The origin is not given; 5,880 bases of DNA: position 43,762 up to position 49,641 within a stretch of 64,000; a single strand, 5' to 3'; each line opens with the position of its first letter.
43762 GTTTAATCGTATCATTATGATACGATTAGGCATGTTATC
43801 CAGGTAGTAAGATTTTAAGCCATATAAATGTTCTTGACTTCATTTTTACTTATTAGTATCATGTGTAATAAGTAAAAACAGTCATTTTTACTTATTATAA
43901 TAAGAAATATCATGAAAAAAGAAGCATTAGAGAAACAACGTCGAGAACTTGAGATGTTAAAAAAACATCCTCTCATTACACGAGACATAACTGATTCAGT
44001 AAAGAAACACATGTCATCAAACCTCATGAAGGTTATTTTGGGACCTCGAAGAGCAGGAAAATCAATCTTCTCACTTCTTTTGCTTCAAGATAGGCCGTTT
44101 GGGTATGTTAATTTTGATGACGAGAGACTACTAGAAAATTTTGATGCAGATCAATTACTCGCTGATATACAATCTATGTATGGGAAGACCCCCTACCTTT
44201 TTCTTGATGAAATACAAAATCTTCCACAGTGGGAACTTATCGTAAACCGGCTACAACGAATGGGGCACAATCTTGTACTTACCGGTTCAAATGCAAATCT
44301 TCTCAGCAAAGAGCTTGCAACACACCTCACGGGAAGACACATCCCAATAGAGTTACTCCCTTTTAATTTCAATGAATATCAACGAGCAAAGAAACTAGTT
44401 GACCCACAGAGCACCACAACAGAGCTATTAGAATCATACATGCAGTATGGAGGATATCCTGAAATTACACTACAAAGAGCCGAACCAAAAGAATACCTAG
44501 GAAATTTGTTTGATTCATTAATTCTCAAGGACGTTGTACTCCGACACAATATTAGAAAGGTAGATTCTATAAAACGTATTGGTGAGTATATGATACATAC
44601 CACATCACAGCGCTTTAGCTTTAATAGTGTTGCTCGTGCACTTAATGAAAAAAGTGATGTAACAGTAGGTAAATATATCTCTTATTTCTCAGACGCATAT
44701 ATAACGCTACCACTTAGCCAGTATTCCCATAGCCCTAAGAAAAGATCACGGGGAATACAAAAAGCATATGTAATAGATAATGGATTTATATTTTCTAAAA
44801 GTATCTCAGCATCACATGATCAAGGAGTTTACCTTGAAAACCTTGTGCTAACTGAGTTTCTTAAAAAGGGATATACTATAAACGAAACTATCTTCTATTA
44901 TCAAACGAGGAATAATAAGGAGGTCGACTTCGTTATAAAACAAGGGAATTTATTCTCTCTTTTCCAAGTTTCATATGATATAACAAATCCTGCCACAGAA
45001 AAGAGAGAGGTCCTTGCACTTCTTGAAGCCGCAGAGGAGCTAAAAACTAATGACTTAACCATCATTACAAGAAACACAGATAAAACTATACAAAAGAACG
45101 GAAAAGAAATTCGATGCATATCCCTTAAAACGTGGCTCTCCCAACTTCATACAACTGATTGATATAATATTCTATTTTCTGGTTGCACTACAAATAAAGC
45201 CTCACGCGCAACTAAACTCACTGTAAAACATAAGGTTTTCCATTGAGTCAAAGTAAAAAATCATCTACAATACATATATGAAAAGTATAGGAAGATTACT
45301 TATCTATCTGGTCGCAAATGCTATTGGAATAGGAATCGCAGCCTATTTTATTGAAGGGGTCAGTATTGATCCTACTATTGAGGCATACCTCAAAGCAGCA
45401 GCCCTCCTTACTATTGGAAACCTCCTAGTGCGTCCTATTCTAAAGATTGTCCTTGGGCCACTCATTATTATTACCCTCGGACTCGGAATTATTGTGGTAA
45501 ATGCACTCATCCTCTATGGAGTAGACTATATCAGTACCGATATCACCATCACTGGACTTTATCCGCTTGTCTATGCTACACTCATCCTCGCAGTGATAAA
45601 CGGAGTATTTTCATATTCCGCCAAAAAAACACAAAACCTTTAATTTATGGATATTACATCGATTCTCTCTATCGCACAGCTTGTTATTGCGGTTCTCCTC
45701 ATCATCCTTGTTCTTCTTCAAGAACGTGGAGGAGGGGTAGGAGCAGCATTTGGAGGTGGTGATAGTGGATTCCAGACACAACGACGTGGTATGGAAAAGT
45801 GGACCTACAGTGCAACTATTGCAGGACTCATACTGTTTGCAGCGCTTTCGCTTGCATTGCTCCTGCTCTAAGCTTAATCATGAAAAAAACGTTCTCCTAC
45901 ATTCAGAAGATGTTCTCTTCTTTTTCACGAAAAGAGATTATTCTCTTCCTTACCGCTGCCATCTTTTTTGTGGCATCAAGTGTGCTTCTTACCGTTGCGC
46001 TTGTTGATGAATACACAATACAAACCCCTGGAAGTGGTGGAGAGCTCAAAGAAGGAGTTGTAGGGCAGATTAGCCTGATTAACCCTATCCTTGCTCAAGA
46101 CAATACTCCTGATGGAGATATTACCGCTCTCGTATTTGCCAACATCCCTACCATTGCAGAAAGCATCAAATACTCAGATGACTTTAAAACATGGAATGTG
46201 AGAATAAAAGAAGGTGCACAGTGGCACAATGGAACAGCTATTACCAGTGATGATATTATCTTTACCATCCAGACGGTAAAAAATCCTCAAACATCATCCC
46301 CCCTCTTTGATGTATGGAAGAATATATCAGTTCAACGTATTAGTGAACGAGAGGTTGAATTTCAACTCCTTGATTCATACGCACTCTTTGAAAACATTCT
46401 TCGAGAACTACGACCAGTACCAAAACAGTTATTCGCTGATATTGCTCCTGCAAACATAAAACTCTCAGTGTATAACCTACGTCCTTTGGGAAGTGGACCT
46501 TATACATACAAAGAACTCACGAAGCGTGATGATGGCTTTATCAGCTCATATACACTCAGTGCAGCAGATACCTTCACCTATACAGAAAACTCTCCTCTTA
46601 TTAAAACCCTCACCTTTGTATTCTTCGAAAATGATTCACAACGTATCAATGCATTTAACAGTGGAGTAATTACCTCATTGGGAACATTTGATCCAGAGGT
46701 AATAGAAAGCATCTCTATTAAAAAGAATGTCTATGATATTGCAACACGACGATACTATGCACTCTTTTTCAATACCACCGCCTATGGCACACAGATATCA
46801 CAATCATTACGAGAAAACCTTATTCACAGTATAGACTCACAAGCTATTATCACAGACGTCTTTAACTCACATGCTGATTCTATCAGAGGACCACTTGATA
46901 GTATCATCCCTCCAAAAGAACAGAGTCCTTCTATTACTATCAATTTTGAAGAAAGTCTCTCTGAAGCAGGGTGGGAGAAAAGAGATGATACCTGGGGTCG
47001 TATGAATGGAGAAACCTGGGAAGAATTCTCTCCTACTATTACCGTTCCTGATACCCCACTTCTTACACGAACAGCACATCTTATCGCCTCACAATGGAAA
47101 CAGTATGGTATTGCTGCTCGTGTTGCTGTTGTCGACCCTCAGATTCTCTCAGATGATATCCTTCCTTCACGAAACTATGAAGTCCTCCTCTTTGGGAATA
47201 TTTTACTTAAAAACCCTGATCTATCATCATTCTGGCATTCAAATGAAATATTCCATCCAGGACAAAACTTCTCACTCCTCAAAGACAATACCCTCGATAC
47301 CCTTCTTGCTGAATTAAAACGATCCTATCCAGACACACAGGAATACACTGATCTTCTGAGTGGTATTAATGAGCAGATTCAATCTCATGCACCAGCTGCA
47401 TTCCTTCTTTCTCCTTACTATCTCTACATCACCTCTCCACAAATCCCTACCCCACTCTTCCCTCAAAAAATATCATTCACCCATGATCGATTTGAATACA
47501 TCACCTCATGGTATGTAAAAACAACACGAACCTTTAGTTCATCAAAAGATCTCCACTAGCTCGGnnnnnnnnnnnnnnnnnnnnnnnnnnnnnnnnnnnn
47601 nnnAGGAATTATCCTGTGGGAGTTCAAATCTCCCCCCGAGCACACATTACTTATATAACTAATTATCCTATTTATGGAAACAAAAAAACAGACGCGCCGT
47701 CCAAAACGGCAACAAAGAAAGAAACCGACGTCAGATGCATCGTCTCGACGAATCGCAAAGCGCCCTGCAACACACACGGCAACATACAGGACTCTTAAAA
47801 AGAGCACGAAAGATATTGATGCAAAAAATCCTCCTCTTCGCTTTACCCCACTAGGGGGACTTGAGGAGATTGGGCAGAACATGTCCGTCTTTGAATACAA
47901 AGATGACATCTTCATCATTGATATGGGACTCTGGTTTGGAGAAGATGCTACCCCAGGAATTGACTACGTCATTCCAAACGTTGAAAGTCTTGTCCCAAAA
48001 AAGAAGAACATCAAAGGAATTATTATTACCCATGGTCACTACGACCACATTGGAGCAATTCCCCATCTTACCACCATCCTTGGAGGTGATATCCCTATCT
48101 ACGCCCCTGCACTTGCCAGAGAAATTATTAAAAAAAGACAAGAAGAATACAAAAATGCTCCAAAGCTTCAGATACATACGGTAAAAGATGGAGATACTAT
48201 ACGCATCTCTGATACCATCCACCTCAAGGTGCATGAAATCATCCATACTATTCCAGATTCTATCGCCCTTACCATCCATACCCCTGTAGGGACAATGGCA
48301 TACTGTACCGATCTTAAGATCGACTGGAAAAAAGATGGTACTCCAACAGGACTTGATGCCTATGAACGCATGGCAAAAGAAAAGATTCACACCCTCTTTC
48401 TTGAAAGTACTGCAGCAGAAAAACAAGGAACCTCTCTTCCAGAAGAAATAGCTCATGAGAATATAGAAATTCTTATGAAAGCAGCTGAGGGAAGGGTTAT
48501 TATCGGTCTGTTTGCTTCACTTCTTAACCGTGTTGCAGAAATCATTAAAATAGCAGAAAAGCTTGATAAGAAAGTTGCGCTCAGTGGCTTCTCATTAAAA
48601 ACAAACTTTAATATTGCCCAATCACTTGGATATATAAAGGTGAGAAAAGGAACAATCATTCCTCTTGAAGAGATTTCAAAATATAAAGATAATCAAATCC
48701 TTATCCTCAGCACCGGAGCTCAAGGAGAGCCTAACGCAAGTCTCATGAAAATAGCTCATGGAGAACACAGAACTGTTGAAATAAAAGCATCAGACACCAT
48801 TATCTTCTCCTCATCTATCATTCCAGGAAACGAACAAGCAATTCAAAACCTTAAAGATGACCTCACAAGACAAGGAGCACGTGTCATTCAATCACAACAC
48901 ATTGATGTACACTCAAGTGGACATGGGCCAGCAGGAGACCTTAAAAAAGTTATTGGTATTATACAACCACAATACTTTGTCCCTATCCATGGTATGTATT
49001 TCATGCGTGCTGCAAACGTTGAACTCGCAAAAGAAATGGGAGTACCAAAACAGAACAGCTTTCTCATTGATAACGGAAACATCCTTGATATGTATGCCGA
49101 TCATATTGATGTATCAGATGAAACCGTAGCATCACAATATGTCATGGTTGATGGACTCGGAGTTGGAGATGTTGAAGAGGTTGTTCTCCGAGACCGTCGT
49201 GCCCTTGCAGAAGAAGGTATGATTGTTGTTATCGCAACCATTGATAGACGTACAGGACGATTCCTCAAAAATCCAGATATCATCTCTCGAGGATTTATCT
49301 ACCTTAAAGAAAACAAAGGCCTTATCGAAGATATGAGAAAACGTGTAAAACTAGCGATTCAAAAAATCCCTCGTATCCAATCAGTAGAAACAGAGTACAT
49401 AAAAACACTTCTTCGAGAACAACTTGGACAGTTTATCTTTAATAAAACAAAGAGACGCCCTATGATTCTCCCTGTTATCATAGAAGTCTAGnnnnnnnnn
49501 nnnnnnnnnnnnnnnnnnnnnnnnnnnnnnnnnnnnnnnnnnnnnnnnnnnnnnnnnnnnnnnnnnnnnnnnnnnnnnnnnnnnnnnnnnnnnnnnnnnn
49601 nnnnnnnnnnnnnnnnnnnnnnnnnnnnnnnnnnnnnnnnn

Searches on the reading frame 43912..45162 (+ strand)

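Call 45: search_protein_families(library=pfam, proteins=[window:43912-45162:+], max_evalue=0.001)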
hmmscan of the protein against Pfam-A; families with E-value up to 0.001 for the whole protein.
window:43912-45162:+ (416 aa): 2 families
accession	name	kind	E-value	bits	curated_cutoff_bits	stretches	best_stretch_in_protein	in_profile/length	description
PF13173.12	AAA_14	-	2.8e-30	105.4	27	1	38-156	3-128/129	AAA domain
PF13635.12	DUF4143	-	1.4e-22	80.6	28.1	1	206-354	2-158/160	Domain of unknown function (DUF4143)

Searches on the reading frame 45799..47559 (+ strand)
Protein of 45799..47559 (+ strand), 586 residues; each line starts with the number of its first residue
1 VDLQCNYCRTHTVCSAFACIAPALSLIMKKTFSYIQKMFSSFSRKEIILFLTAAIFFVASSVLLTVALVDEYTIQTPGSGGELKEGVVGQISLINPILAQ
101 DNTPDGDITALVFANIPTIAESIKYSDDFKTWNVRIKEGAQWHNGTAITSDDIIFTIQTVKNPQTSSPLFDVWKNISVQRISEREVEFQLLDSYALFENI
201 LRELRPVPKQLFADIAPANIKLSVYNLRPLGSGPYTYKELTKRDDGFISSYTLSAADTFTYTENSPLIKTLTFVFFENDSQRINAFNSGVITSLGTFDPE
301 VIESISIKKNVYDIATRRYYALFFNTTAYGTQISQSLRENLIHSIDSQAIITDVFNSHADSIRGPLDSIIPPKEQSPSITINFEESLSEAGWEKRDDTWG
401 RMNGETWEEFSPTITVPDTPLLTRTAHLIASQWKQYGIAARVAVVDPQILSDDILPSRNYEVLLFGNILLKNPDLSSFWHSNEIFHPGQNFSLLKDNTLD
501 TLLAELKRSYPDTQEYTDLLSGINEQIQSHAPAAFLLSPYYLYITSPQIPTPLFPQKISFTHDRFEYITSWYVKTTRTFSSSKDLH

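Call 45: search_protein_families(library=pfam, proteins=[window:45799-47559:+], max_evalue=0.001)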
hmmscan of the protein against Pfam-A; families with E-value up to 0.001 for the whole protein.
window:45799-47559:+ (586 aa): 1 family
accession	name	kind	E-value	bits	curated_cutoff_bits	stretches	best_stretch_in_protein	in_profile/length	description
PF00496.27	SBP_bac_5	-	7.5e-48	163.9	32.4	1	117-476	4-355/368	Bacterial extracellular solute-binding proteins, family 5 Middle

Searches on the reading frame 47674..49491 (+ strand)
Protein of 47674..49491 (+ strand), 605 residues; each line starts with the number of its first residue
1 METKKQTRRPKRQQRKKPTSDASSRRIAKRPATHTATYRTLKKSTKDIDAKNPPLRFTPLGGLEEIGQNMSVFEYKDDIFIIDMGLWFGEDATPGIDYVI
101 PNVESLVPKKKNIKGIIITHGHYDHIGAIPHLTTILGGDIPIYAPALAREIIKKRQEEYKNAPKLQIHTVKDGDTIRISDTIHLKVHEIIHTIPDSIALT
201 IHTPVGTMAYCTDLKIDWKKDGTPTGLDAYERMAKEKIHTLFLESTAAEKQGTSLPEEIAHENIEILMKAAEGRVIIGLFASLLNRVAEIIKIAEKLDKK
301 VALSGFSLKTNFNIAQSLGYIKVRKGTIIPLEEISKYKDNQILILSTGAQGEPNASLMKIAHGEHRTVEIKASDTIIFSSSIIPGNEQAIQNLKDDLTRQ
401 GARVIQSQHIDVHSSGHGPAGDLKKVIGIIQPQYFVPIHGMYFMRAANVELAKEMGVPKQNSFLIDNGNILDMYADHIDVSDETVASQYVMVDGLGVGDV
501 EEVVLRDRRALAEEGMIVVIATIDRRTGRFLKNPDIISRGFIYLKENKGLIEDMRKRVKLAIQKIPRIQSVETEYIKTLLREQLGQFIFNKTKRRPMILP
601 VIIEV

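Call 45: search_protein_families(library=pfam, proteins=[window:47674-49491:+], max_evalue=0.001)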
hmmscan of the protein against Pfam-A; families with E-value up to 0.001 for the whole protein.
window:47674-49491:+ (605 aa): 5 families
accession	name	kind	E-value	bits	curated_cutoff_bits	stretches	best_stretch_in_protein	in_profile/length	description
PF22505.1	RNase_J_b_CASP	-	2.8e-42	143.9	27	1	272-396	1-125/126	Ribonuclease J, beta-CASP domain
PF17770.6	RNase_J_C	-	2.4e-31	109.2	23.8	1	504-605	1-102/102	Ribonuclease J C-terminal domain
PF12706.13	Lactamase_B_2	-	1.2e-14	54.8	27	1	109-217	25-147/200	Beta-lactamase superfamily domain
PF00753.33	Lactamase_B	-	6.6e-08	33.2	22.7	1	67-163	5-93/196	Metallo-beta-lactamase superfamily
PF07521.17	RMMBL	-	1.8e-07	31.5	21.6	1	410-457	9-58/63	Zn-dependent metallo-hydrolase RNA specificity domain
